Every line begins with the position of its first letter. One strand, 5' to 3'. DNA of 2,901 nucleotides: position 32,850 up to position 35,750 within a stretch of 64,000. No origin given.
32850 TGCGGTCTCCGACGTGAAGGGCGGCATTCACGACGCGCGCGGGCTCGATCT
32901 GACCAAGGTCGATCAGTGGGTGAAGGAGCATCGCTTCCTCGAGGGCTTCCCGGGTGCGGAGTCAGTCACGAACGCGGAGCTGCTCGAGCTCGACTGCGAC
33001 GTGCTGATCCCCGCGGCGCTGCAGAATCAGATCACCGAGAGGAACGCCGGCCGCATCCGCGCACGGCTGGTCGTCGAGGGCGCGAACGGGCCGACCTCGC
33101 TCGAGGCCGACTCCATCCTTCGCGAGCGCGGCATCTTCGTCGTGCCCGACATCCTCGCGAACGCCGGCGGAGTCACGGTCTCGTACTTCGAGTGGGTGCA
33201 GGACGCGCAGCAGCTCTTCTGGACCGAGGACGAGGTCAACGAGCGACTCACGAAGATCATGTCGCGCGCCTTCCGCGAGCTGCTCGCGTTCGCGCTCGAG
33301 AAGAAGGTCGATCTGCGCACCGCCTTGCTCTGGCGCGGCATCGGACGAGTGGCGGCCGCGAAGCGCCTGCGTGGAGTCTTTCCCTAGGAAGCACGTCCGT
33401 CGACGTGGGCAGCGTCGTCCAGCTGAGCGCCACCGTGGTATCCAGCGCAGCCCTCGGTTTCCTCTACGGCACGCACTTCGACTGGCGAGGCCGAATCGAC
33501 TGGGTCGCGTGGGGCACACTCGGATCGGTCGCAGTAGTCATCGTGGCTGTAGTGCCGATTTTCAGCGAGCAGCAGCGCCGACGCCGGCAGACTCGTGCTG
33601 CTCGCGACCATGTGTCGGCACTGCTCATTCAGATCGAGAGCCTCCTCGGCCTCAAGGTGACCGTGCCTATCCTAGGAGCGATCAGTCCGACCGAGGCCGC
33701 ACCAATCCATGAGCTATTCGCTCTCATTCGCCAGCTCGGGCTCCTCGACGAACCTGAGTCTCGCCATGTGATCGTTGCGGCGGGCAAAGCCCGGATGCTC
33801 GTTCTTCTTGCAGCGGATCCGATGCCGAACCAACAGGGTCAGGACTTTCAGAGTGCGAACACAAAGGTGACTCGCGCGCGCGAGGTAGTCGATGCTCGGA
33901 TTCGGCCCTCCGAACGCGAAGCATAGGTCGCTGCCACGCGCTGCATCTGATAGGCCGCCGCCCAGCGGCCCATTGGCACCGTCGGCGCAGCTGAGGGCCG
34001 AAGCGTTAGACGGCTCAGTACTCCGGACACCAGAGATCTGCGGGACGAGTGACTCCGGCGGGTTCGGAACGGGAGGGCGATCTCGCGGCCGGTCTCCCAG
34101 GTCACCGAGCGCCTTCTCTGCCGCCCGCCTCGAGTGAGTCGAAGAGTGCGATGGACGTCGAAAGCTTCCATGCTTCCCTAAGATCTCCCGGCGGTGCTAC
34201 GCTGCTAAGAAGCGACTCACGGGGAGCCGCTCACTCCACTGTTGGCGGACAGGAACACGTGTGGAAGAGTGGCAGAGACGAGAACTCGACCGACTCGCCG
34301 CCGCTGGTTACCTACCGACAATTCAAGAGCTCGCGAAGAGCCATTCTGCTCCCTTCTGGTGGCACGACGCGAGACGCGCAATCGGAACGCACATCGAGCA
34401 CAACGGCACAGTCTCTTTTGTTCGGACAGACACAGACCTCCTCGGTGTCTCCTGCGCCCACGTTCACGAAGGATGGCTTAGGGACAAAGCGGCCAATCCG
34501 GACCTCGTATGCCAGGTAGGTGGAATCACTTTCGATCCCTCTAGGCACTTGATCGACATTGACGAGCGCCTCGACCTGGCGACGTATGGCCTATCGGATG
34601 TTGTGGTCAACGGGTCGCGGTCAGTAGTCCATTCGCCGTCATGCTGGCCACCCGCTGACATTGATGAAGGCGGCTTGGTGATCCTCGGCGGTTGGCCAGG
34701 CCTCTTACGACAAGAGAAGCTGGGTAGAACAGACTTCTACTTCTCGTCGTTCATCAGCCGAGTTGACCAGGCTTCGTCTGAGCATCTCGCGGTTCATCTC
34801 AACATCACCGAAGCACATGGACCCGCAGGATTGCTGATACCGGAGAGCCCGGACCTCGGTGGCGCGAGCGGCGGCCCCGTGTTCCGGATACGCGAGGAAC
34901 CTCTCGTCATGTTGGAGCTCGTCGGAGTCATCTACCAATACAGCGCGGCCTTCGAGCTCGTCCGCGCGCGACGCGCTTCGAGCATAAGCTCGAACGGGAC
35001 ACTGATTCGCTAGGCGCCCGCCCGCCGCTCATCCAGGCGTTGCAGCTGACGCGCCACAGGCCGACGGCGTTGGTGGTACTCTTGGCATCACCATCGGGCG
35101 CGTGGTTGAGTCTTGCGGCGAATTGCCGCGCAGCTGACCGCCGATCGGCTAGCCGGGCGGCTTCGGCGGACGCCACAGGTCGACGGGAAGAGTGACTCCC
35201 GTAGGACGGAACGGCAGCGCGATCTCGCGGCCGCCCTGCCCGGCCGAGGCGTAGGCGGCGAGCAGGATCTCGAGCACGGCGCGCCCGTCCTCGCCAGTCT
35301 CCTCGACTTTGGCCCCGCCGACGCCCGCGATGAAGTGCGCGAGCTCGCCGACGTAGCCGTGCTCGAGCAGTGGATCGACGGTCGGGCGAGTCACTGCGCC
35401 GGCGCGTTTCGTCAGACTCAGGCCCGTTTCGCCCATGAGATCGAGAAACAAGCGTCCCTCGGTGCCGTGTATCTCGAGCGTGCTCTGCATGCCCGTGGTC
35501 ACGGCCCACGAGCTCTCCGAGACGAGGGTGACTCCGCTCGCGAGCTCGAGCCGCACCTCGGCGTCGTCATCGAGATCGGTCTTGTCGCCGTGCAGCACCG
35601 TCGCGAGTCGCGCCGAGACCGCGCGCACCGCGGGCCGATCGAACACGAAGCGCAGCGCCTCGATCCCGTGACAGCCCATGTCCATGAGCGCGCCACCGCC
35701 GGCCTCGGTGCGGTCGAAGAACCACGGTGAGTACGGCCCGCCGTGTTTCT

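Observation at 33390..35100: Low-GC two-gene island (small 2-TM membrane protein plus cytoplasmic trypsin-fold serine protease) inserted between gdhA and an oxidoreductase gene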

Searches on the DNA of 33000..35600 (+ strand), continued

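Call 80: search_with_rna_model(model_id=R2, sources=[L177, L178, L179, L180, L181, L014], max_evalue=1, filters=off)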
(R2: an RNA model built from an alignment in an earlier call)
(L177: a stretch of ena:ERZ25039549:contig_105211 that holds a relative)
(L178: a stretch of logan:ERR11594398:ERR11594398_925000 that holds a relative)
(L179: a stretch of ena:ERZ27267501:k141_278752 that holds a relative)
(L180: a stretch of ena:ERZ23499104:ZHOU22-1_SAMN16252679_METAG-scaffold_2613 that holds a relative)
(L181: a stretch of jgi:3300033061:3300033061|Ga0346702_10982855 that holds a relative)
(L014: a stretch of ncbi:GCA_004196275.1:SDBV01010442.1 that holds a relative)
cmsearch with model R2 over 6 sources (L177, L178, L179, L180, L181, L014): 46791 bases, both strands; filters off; matches with E-value up to 1: 4.
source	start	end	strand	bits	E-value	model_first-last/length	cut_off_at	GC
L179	6830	6962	+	49.6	1.3e-10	1-103/103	no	0.59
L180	5979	6111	+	49.6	1.3e-10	1-103/103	no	0.59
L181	1364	1500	+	29.9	1.6e-05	1-103/103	no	0.62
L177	8018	8146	-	12.8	0.38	1-103/103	no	0.59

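Call 101: search_with_rna_model(model_id=R2, sources=[L182, L183, L146, L133], max_evalue=1, filters=off)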
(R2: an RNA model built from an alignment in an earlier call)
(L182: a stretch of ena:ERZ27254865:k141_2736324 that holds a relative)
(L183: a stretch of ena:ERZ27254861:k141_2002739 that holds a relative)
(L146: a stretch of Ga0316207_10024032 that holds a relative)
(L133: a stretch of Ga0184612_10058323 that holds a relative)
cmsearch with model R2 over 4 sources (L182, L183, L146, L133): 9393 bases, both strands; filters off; matches with E-value up to 1: 7.
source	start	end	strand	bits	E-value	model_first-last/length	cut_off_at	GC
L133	1076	1134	+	41.7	2.9e-09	1-103/103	no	0.69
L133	1765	1860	+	29.1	4.9e-06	1-103/103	no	0.69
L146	2763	2875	+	21.5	0.00044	1-103/103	no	0.45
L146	2042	2152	+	13.2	0.058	1-103/103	no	0.58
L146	2772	2865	-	11.5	0.16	1-103/103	no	0.48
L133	212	230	+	10.5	0.28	1-103/103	no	0.37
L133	212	230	-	9.1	0.66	1-103/103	no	0.37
